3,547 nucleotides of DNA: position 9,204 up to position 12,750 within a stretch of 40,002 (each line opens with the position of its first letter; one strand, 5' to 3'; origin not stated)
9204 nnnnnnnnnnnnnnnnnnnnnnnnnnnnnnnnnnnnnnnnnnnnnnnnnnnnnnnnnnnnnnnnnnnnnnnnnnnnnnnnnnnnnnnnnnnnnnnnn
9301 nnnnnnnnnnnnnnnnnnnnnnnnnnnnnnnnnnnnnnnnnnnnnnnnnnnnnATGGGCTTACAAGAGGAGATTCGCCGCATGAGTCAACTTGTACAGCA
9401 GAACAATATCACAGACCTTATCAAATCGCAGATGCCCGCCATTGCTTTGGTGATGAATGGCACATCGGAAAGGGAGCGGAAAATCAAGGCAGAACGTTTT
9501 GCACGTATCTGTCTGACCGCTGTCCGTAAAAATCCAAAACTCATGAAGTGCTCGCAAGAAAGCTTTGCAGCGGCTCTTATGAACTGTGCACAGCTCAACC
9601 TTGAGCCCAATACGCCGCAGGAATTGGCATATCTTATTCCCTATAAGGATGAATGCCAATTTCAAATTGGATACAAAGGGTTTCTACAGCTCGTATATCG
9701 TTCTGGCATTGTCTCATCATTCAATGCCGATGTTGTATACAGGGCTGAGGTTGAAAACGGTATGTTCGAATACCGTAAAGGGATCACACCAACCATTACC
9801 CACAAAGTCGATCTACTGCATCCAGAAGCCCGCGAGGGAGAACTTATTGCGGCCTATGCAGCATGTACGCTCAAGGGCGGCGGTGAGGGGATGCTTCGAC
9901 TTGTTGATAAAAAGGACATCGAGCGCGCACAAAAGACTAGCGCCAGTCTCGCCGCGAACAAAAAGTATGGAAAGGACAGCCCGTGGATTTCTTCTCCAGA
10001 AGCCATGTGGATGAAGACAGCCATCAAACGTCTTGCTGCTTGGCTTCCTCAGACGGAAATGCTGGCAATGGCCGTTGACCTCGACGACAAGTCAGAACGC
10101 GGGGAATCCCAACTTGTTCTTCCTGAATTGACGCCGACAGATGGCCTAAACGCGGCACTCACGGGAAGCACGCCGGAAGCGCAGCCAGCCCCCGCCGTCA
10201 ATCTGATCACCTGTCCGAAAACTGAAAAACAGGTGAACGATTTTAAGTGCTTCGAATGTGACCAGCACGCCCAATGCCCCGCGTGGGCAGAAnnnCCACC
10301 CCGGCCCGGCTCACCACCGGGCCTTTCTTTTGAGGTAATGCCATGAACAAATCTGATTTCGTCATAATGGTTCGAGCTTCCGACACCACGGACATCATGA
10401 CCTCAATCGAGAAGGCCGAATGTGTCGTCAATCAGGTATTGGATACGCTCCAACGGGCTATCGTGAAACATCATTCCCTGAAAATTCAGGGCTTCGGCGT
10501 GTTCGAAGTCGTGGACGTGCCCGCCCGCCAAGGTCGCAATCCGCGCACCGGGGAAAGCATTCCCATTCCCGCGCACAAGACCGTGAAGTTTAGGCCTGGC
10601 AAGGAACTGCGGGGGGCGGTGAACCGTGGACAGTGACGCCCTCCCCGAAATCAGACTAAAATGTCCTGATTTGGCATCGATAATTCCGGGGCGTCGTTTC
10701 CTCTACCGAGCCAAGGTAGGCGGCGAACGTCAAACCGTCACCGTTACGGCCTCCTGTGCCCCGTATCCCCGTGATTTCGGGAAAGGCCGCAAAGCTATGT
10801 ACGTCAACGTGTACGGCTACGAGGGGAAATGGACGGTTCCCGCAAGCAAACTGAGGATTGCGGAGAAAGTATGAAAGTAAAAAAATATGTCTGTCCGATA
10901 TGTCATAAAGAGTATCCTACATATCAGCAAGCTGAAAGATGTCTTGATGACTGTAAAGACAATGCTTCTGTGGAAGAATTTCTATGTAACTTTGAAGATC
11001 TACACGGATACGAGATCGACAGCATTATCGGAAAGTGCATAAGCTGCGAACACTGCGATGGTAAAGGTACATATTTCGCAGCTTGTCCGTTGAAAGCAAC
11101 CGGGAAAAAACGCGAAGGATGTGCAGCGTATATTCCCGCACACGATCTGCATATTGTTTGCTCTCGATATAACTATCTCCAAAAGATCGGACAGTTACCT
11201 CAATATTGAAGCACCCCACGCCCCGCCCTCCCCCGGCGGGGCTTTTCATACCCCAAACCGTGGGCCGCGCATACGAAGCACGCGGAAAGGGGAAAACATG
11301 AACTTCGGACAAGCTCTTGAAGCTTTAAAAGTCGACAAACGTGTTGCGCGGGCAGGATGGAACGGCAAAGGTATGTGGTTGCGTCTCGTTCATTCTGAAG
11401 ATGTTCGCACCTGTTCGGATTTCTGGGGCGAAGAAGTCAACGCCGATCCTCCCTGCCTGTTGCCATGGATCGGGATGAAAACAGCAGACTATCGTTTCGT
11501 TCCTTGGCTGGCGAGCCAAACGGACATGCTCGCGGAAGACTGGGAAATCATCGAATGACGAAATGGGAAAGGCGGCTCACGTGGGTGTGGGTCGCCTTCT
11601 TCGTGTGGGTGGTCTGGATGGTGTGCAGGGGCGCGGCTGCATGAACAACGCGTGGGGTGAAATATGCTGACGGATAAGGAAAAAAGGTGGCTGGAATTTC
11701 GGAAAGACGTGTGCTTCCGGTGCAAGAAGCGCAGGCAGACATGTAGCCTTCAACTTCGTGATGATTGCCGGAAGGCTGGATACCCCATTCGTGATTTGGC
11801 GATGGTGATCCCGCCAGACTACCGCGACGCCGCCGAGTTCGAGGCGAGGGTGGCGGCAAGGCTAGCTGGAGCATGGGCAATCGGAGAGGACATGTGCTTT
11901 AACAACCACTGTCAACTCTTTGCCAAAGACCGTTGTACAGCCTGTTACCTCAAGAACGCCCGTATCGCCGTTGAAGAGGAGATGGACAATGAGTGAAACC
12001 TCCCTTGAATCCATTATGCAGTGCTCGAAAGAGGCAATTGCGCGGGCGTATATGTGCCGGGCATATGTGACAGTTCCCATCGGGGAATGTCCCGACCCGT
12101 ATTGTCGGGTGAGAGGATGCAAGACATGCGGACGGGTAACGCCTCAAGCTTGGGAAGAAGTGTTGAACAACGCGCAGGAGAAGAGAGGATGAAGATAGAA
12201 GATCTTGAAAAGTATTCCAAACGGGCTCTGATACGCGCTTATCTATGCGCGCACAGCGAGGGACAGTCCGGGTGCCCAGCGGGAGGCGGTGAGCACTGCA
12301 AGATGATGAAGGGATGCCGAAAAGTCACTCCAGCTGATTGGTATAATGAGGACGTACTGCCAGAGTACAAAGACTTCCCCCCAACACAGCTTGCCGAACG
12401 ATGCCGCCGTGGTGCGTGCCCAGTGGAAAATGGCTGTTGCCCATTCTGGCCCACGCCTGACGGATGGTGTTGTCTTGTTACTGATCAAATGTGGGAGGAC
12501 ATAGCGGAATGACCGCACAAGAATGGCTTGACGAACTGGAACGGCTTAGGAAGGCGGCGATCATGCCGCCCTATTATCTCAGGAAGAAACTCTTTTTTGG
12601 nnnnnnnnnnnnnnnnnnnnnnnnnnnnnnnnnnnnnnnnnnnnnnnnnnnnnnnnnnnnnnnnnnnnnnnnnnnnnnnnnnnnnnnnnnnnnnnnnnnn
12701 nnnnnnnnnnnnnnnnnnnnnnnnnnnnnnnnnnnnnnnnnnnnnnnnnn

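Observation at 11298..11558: DUF2829/Tad2-like candidate anti-Thoeris sponge in the early-right operon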

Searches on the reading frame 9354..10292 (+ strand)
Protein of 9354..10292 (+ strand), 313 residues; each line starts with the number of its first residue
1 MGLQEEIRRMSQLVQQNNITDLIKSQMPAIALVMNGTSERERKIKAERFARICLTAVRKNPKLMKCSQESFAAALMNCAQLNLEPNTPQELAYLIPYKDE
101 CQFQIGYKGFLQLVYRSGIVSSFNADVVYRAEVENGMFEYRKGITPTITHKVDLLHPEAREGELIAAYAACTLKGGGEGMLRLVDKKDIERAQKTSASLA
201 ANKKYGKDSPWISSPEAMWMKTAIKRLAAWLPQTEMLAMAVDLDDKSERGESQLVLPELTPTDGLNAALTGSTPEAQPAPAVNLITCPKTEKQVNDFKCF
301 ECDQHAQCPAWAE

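Call 3: search_protein_families(library=pfam, proteins=[window:9354-10292:+], max_evalue=0.1)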
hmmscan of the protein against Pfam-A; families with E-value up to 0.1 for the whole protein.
window:9354-10292:+ (313 aa): 1 family
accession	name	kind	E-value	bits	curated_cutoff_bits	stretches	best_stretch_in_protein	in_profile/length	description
PF03837.19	RecT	-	8.6e-44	149.9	24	1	47-246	1-187/198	RecT family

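Call 4: search_protein_families(library=phrogs, proteins=[window:9354-10292:+], max_evalue=0.01)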
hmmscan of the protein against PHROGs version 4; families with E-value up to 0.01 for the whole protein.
window:9354-10292:+ (313 aa): 3 families
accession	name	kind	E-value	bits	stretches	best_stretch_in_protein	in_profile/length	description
phrog_148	-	DNA, RNA and nucleotide metabolism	9e-66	224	1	9-257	19-252/387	RecT-like ssDNA annealing protein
phrog_34786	-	unknown function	1.8e-19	71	1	41-104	47-114/116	-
phrog_19737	-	unknown function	1.3e-14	55.3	1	44-118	31-105/108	-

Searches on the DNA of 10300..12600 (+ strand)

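Call 6: search_dna_similar(query=window:10300-12600:+, collection=phages, mode=near)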
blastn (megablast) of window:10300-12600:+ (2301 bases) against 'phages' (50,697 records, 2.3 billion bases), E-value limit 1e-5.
No match.

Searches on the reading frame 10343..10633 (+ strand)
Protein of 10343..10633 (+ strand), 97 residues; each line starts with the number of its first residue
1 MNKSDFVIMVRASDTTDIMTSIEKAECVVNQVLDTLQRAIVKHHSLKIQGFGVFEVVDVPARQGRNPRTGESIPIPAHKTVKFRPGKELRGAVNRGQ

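Call 3: search_protein_families(library=pfam, proteins=[window:10343-10633:+], max_evalue=0.1)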
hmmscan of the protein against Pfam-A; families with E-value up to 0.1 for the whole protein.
window:10343-10633:+ (97 aa): 3 families
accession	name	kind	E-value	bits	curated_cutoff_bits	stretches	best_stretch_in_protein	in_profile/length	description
PF00216.26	Bac_DNA_binding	-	4.6e-26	91.3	22.4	1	1-94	1-90/90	Bacterial DNA-binding protein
PF18291.6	HU-HIG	-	0.056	13.9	26.2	1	26-95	53-120/125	HU domain fused to wHTH, Ig, or Glycine-rich motif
PF05214.17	Baculo_p33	-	0.058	13.6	25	1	7-65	119-180/247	Baculovirus P33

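Call 4: search_protein_families(library=phrogs, proteins=[window:10343-10633:+], max_evalue=0.01)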
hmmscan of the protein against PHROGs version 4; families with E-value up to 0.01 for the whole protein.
window:10343-10633:+ (97 aa): 2 families
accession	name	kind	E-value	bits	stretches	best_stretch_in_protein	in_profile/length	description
phrog_379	-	DNA, RNA and nucleotide metabolism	1.9e-23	83.5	1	1-95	30-120/138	DNA binding protein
phrog_38608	-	unknown function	8.5e-11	43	1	27-89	24-86/248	-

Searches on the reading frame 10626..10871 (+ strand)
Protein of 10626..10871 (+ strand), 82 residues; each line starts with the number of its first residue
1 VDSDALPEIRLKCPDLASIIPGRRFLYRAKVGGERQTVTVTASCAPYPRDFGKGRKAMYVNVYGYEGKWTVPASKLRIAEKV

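Call 3: search_protein_families(library=pfam, proteins=[window:10626-10871:+], max_evalue=0.1)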
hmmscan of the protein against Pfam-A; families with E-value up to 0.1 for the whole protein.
window:10626-10871:+ (82 aa): 1 family
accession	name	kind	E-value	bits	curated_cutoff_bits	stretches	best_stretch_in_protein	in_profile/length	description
PF14230.11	DUF4333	-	0.013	16.1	27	1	11-42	42-73/78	Domain of unknown function (DUF4333)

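Call 4: search_protein_families(library=phrogs, proteins=[window:10626-10871:+], max_evalue=0.01)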
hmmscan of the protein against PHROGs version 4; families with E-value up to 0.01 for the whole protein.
window:10626-10871:+ (82 aa): 0 families

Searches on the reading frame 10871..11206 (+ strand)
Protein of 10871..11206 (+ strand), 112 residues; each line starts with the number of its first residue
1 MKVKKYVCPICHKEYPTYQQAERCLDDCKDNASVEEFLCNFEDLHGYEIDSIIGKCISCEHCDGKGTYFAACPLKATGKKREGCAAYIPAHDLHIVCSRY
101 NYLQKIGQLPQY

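Call 3: search_protein_families(library=pfam, proteins=[window:10871-11206:+], max_evalue=0.1)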
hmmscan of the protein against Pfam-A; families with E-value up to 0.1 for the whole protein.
window:10871-11206:+ (112 aa): 1 family
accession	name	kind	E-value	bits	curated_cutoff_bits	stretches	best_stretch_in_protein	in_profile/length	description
PF13912.12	zf-C2H2_6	-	0.0012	19.3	25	1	6-19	2-15/27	C2H2-type zinc finger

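Call 4: search_protein_families(library=phrogs, proteins=[window:10871-11206:+], max_evalue=0.01)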
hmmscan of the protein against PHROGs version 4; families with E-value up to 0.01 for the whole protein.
window:10871-11206:+ (112 aa): 0 families

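Call 44: search_protein_families(library=padloc, proteins=[window:10871-11206:+], max_evalue=0.01)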
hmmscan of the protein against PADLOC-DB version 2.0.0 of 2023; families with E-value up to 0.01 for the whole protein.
window:10871-11206:+ (112 aa): 0 families

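Call 51: find_homologous_proteins(query=window:10871-11206:+, max_evalue=0.001)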
Query window:10871-11206:+ (112 aa): 4 proteins with E <= 0.001 among 4 candidates.
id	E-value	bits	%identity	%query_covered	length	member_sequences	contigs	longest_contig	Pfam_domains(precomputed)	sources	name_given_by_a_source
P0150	1.3e-70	253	98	100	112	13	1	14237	-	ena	-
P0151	6.1e-68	244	94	100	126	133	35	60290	-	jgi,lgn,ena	jgi:hypothetical protein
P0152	1.9e-35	140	71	78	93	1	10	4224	-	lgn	-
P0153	1.0e-20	92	93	41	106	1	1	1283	-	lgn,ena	-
